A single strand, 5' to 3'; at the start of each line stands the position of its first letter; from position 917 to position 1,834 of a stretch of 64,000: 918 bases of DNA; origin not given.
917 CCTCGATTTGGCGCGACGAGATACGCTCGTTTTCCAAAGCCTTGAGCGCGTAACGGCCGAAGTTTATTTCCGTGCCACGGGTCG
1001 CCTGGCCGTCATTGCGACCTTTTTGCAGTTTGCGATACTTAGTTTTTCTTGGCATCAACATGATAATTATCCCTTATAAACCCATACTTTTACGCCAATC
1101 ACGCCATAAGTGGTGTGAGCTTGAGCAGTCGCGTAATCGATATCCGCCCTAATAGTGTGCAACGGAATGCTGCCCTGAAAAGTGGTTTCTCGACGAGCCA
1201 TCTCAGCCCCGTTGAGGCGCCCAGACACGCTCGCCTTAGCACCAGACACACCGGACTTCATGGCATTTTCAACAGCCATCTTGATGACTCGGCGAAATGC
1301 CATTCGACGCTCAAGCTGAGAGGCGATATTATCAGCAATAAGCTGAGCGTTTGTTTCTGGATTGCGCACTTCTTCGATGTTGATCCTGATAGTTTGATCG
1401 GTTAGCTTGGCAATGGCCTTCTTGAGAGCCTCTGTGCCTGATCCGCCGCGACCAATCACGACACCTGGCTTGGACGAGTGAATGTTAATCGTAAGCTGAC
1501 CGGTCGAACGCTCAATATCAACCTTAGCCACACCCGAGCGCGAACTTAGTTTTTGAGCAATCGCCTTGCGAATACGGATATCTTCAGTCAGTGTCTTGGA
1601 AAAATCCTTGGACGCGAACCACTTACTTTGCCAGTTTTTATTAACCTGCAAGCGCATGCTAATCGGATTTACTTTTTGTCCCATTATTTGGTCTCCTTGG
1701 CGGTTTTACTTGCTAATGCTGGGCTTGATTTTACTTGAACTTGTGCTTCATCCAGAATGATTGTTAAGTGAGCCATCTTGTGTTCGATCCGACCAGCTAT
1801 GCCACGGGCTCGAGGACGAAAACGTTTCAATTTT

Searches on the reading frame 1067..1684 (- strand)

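Call 76: search_protein_families(library=pfam, proteins=[window:1067-1684:-], max_evalue=0.00001)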
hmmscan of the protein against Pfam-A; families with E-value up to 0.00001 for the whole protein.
window:1067-1684:- (205 aa): 2 families
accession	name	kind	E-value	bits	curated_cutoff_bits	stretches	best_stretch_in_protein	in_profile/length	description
PF00189.25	Ribosomal_S3_C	-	7.4e-35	119.8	34.1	1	120-202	1-83/83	Ribosomal protein S3, C-terminal domain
PF07650.23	KH_2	-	3.8e-17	62.3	22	1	38-110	2-77/78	KH domain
